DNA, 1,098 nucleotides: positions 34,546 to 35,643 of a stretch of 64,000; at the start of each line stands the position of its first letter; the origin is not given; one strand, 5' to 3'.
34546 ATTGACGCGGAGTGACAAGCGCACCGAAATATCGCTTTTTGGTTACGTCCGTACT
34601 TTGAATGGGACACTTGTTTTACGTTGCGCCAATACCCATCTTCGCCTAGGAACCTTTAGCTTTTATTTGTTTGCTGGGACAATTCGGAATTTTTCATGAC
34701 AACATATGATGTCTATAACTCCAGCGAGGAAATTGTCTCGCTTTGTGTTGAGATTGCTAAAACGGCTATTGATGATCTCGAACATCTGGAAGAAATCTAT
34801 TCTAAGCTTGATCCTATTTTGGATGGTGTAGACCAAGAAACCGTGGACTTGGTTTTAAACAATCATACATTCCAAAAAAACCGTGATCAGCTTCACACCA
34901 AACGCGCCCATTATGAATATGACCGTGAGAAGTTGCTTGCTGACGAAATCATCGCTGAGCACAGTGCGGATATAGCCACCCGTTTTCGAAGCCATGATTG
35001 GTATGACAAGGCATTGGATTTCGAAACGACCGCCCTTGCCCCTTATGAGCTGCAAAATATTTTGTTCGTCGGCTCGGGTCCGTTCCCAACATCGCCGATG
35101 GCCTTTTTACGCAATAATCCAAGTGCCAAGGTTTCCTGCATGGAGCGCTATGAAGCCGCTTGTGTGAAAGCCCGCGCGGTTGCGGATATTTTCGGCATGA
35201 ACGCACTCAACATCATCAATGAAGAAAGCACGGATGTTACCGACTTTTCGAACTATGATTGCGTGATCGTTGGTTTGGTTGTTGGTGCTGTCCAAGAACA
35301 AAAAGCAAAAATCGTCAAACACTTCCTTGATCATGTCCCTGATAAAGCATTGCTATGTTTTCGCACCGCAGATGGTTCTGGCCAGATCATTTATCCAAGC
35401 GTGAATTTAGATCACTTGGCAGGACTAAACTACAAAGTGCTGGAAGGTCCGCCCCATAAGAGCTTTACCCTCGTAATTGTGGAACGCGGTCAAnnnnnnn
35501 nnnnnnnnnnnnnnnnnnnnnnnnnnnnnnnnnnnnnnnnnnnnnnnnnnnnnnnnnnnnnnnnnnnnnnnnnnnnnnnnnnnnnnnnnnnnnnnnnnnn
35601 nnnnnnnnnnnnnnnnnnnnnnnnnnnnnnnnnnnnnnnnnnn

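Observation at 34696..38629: Five-gene operon: two tandem nicotianamine-synthase-like enzymes, two methyltransferases and a tandem GNAT, with no CntM or transporter; candidate undescribed small-molecule pathway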

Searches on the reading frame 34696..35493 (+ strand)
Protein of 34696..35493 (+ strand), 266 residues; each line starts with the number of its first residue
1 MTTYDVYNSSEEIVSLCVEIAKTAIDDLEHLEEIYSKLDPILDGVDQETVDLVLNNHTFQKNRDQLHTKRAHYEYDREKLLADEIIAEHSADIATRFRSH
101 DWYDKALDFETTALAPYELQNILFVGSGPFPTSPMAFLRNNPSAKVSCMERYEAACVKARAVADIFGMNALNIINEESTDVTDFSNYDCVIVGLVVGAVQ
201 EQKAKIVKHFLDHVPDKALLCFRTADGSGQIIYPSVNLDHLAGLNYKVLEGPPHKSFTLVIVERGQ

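Call 3: search_protein_families(library=pfam, proteins=[window:34696-35493:+], max_evalue=1)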
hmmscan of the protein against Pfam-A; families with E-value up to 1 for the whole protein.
window:34696-35493:+ (266 aa): 3 families
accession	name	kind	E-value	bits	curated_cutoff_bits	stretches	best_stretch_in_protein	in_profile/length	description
PF03059.22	NAS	-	3.2e-18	66.5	27.1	1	29-264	29-270/276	Nicotianamine synthase protein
PF22928.2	INTS1_R4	-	0.1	13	27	0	191-221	71-101/102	Integrator complex subunit 1, R4 domain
PF14977.11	FAM194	-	0.14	11.9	27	1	215-238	10-33/202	FAM194 protein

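Call 4: search_protein_families(library=ncbifam, proteins=[window:34696-35493:+], max_evalue=1)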
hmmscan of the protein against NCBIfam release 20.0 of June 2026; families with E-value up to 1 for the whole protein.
window:34696-35493:+ (266 aa): 1 family
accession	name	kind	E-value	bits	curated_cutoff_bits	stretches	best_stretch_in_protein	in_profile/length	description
TIGR02469.1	CbiT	equivalog_domain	0.089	13.1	78.3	1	136-198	36-97/124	precorrin-6Y C5,15-methyltransferase (decarboxylating) subunit CbiT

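Call 7: find_homologous_proteins(query=window:34696-35493:+)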
Query window:34696-35493:+ (266 aa): 16 proteins with E <= 0.001 among 811 candidates.
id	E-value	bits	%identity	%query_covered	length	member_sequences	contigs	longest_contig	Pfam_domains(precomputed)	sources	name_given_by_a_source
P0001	1.7e-175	599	100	100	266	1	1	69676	PF03059.23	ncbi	ncbi:MAG: nicotianamine synthase family protein [Hyphomicrobiales bacterium]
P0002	2.9e-155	533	89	100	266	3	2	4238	PF03059.23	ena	-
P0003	1.0e-152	525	87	100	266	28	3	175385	PF03059.23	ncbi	ncbi:MAG: nicotianamine synthase family protein [Hyphomicrobiales bacterium]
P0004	9.9e-152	521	87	100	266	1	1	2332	PF03059.23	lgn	-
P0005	6.0e-149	512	85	100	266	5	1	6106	PF03059.23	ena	-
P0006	5.4e-148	509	85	100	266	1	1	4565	PF03059.23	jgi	-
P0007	4.1e-131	454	76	99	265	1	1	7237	PF03059.23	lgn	-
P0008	2.3e-101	356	62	96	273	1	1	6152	PF03059.23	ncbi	ncbi:MAG: nicotianamine synthase family protein [Pseudomonadota bacterium]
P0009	3.2e-101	356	62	95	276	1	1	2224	PF03059.23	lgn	-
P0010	4.2e-92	326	59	95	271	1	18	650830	PF03059.23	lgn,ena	-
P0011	1.3e-91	325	59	95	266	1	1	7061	PF03059.23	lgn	-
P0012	7.3e-91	322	57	97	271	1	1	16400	PF03059.23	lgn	-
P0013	1.8e-82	295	55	95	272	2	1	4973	PF03059.23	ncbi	ncbi:MAG: nicotianamine synthase family protein [Pseudomonadota bacterium]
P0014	1.4e-58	216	42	97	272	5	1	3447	PF03059.23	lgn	-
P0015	6.5e-55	204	49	78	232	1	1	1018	PF03059.23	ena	-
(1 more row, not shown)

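Call 9: find_encoding_contigs(protein=P0010, flank=8000, max_places=2)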
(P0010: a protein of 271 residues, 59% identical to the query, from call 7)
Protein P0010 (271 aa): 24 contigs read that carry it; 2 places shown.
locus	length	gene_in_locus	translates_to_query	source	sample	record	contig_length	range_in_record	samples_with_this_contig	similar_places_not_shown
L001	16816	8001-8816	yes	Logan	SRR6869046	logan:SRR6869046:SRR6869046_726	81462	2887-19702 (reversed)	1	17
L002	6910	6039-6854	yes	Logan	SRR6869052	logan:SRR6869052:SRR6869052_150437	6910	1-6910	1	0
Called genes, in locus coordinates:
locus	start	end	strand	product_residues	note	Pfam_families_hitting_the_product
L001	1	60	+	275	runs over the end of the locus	-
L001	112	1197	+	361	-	PF00180:Iso_dh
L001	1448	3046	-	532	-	PF00463:ICL, PF13714:PEP_mutase, PF00463:ICL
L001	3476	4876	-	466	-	PF00330:Aconitase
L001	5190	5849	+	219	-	PF13505:OMP_b-brl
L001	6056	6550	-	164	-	PF13629:T2SS-T3SS_pil_N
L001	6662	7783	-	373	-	PF00015:MCPsignal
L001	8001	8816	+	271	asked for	PF03059:NAS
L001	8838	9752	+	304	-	PF03059:NAS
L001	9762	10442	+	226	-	PF13649:Methyltransf_25 (faint)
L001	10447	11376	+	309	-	PF00583:Acetyltransf_1 (faint)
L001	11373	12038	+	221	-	PF01209:Ubie_methyltran, PF13489:Methyltransf_23, PF13847:Methyltransf_31, PF08241:Methyltransf_11, PF08242:Methyltransf_12, PF13649:Methyltransf_25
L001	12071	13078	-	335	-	PF09296:NUDIX-like, PF09297:Zn_ribbon_NUD (weak), PF00293:NUDIX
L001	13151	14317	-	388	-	PF01266:DAO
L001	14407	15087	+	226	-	PF05430:Methyltransf_30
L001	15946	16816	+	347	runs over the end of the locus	PF02492:cobW, PF07683:CobW_C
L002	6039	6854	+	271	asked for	PF03059:NAS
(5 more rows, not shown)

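Call 10: find_encoding_contigs(protein=P0012, flank=8000, max_places=2)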
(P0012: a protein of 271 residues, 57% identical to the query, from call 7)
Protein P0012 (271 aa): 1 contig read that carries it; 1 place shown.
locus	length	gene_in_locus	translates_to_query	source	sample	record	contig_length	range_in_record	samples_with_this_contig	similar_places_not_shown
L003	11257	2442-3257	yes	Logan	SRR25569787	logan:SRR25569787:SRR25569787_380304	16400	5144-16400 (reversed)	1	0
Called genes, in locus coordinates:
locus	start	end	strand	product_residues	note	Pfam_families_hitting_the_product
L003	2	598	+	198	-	?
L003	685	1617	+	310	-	PF09296:NUDIX-like (weak), PF09297:Zn_ribbon_NUD, PF00293:NUDIX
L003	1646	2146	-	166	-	PF13629:T2SS-T3SS_pil_N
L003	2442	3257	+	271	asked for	PF03059:NAS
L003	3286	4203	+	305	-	PF03059:NAS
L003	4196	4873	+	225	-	PF13489:Methyltransf_23, PF13649:Methyltransf_25 (weak), PF13847:Methyltransf_31 (weak), PF08241:Methyltransf_11 (weak), PF08242:Methyltransf_12 (weak)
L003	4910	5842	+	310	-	-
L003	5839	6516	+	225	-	PF01209:Ubie_methyltran (weak), PF13489:Methyltransf_23, PF13847:Methyltransf_31, PF08241:Methyltransf_11, PF08242:Methyltransf_12, PF13649:Methyltransf_25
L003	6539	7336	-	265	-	PF09608:Alph_Pro_TM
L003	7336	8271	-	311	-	PF01925:TauE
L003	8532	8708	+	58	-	-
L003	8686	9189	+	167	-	PF09834:DUF2061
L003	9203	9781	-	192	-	-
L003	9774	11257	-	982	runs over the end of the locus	PF13510:Fer2_4, PF00890:FAD_binding_2 (faint), PF03486:HI0933_like (faint), PF07992:Pyr_redox_2 (faint), PF12831:FAD_oxidored, PF17806:SO_alpha_A3, PF01571:GCV_T, PF08669:GCV_T_C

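Call 18: search_solved_structures(query=window:34696-35493:+, max_evalue=1, show_alignments=2)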
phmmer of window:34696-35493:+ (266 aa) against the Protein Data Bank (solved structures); distinct sequences matched with E-value up to 1: 4.
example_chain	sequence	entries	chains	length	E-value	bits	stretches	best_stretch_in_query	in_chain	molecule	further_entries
3fpe_A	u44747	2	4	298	5.1e-06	29.2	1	82-246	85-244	Putative uncharacterized protein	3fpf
3o31_A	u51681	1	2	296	5.9e-06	29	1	96-246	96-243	ThermoNicotianamine Synthase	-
3fpg_A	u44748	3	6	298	6e-06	29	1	96-246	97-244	Putative uncharacterized protein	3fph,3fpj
2wpr_A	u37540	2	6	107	0.54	12.8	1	25-70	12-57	TRIMERIC AUTOTRANSPORTER ADHESIN FRAGMENT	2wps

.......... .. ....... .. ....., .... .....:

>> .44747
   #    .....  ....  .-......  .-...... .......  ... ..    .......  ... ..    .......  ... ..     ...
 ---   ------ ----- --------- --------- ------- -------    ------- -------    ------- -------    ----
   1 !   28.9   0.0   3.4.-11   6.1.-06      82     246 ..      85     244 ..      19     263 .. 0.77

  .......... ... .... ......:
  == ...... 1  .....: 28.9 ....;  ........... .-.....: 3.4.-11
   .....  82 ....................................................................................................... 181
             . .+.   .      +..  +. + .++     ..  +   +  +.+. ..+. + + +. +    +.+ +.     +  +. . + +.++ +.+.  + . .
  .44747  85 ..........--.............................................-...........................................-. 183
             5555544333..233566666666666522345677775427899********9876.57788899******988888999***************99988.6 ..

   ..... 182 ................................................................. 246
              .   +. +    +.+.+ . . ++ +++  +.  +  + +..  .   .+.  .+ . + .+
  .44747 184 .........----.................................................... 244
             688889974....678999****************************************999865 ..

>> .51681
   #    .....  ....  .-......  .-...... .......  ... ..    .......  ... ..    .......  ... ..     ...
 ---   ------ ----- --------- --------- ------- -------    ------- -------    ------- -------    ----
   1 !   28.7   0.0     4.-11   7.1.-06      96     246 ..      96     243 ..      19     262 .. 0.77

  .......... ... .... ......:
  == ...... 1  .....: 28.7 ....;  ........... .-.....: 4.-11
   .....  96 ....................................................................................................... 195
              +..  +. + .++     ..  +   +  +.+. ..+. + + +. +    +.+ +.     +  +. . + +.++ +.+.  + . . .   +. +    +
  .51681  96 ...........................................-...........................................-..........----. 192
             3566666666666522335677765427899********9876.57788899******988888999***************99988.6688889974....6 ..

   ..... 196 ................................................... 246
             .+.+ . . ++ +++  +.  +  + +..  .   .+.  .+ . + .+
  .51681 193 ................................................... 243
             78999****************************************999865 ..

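Call 29: search_solved_structures(query=A2, max_evalue=0.01, show_alignments=2)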
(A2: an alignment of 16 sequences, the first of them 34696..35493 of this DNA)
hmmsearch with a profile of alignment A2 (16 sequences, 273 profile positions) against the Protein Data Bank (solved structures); distinct sequences matched with E-value up to 0.01: 7.
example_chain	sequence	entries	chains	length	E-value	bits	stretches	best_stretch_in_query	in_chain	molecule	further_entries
3fpe_A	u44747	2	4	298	1e-11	47.6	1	45-251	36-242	Putative uncharacterized protein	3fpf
3o31_A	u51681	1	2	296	6.4e-11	45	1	45-251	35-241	ThermoNicotianamine Synthase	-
3fpg_A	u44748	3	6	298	6.6e-11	44.9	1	45-251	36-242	Putative uncharacterized protein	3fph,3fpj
7c9m_A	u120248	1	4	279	0.0042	19.3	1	125-243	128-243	D-histidine 2-aminobutanoyltransferase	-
7c7m_A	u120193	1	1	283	0.0042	19.3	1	124-243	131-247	Staphylopine biosynthesis enzyme CntL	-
8zx0_A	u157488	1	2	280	0.0042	19.3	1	125-243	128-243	D-histidine 2-aminobutanoyltransferase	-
7c9k_A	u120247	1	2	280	0.0045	19.2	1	126-243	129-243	D-histidine 2-aminobutanoyltransferase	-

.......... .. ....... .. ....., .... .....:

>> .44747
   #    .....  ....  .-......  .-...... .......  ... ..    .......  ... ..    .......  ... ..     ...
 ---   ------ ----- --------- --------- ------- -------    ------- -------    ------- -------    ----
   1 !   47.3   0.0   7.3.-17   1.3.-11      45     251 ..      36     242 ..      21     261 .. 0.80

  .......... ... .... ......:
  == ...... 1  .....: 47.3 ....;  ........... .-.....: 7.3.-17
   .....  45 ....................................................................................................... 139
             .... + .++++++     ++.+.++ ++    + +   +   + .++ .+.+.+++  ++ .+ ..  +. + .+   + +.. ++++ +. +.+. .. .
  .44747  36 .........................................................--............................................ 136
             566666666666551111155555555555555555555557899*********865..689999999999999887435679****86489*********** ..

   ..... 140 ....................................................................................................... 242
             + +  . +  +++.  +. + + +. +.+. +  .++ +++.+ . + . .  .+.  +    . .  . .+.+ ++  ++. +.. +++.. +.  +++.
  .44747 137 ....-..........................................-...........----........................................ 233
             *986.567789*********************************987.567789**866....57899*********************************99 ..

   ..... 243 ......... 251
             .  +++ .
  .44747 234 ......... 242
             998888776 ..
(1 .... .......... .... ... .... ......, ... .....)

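Call 60: search_protein_representatives(protein=window:34696-35493:+)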
Query: 266 residues. Proteins with E-value up to 0.001 (for the whole library): 381; up to 1e-10: 72; up to 1e-30: 15. The best 150 are listed.
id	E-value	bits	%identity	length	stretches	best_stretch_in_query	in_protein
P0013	5.7e-83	294.5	55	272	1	12-264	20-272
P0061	1.4e-62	227.7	43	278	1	13-263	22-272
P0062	4.1e-57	209.8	42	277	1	12-265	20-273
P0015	2.1e-55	204.2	50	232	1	8-211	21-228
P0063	3.7e-53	196.8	40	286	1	18-265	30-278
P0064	4.8e-49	183.3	37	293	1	8-264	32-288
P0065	1.3e-47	178.6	35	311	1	13-266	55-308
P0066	5.1e-43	163.6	37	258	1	10-265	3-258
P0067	5.1e-42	160.3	40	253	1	23-261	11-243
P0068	3.6e-39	151.0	44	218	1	68-265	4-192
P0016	5.4e-39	150.4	74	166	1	1-99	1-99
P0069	5.0e-37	143.9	33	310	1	13-262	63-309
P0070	7.0e-35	136.9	31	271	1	3-261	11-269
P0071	1.8e-34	135.6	33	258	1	12-260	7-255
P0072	7.3e-32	127.0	29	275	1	10-260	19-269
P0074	2.9e-21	92.3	27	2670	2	96-246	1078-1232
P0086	1.1e-14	70.8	26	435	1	60-259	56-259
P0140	5.0e-10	55.5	28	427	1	73-257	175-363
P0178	1.3e-08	50.8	24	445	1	8-253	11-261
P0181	2.1e-08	50.2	30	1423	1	71-231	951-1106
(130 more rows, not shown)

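Call 61: find_encoding_contigs(protein=P0065, flank=8000, max_places=2)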
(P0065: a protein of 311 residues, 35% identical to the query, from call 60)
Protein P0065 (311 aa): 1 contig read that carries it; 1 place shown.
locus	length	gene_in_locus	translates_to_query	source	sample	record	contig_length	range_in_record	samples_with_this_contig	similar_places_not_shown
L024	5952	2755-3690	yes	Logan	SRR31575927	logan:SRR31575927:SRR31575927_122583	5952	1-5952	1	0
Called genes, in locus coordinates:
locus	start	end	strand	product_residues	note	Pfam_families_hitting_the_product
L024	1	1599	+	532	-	?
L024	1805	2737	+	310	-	-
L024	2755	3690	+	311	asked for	PF03059:NAS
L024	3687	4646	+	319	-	PF03059:NAS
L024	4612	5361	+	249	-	PF05724:TPMT (weak), PF13489:Methyltransf_23 (weak), PF08241:Methyltransf_11 (weak), PF08242:Methyltransf_12 (faint), PF13649:Methyltransf_25 (weak)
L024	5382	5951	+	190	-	?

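Call 64: find_encoding_contigs(protein=P0070, flank=8000, max_places=2)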
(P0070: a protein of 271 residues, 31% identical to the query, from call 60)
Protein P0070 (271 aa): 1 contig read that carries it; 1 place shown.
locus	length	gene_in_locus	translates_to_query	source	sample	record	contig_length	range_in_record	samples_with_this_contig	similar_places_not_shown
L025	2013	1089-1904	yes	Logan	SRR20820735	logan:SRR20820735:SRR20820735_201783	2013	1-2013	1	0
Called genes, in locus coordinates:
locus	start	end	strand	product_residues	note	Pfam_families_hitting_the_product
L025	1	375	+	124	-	?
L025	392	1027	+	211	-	-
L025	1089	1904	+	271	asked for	PF03059:NAS, PF13649:Methyltransf_25 (weak), PF13847:Methyltransf_31 (faint)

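Call 75: search_protein_families(library=pfam, proteins=[L024:5382-5951:+, L024:1805-2734:+, L025:392-1024:+], max_evalue=0.001)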
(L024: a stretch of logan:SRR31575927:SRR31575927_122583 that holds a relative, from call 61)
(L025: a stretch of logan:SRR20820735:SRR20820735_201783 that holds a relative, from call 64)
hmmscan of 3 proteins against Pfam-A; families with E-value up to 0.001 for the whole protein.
L024:5382-5951:+ (190 aa): 1 family
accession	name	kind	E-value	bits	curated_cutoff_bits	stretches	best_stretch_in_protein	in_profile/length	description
PF05118.21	Asp_Arg_Hydrox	-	5.7e-06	26.7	22.6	1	35-173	32-157/157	Aspartyl/Asparaginyl beta-hydroxylase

L024:1805-2734:+ (310 aa): 0 families

L025:392-1024:+ (211 aa): 0 families

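Call 83: search_protein_families(library=pfam, proteins=[P0074, P0181, P0086, P0140, P0178], max_evalue=0.00001)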
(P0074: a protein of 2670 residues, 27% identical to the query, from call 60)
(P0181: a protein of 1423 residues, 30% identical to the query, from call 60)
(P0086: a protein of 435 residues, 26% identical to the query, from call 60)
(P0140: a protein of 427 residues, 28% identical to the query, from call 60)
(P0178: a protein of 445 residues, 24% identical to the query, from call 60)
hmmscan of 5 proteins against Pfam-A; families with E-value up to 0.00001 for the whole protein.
P0074 (2670 aa): 2 families
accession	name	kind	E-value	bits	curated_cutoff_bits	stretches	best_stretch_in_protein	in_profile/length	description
PF03059.22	NAS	-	2.1e-66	224.6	27.1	2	612-874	11-272/276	Nicotianamine synthase protein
PF07690.21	MFS_1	-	9.6e-30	104.1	33.4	1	1352-1684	6-346/347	Major Facilitator Superfamily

P0181 (1423 aa): 1 family
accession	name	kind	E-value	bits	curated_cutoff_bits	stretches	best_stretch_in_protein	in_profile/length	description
PF03059.22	NAS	-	1.5e-13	51.2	27.1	1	939-1103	55-235/276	Nicotianamine synthase protein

P0086 (435 aa): 2 families
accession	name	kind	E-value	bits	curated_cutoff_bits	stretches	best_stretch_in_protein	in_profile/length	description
PF03059.22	NAS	-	5.7e-61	206.7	27.1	1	7-266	9-272/276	Nicotianamine synthase protein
PF00583.31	Acetyltransf_1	-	5.4e-09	36.8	20.7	1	298-416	11-116/116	Acetyltransferase (GNAT) family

P0140 (427 aa): 1 family
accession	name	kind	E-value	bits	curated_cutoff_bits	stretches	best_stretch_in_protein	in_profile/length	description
PF03059.22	NAS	-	7.8e-58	196.4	27.1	1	111-373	10-273/276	Nicotianamine synthase protein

P0178 (445 aa): 1 family
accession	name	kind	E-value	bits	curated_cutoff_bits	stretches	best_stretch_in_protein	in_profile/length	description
PF03059.22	NAS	-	1.1e-63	215.6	27.1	1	13-275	9-273/276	Nicotianamine synthase protein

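Call 84: list_cluster_members(proteins=[P0086, P0074, P0003, P0010, P0043])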
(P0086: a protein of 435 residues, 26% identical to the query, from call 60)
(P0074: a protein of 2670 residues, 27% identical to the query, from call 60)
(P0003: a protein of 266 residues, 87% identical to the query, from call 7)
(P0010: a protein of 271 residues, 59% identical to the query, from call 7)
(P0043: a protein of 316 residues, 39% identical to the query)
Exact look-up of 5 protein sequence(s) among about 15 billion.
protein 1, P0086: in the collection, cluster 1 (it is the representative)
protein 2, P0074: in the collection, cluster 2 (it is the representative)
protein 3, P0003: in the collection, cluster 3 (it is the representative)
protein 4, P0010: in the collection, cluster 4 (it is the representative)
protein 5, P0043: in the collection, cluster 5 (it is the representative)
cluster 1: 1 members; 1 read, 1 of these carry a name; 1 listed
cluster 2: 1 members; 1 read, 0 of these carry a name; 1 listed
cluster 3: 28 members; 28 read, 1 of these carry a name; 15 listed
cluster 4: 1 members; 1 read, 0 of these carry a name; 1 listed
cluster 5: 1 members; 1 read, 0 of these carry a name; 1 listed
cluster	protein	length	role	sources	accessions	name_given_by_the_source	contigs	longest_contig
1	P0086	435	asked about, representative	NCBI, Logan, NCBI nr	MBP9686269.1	MAG: GNAT family N-acetyltransferase [Candidatus Doudnabacteria bacterium] | GNAT family N-acetyltransferase [Candidatus Doudnabacteria bacterium]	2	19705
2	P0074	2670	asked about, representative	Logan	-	-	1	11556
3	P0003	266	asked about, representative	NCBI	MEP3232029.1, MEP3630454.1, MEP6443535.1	MAG: nicotianamine synthase family protein [Hyphomicrobiales bacterium]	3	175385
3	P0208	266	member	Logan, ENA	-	-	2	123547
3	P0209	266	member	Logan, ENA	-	-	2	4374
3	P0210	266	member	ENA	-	-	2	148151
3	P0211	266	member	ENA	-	-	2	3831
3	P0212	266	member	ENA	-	-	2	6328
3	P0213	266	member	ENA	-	-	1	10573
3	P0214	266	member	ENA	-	-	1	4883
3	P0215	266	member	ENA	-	-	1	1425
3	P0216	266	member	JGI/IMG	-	-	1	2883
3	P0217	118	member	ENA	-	-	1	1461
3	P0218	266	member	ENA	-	-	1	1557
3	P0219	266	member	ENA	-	-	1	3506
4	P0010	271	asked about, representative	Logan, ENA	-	-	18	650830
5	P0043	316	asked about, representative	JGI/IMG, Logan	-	-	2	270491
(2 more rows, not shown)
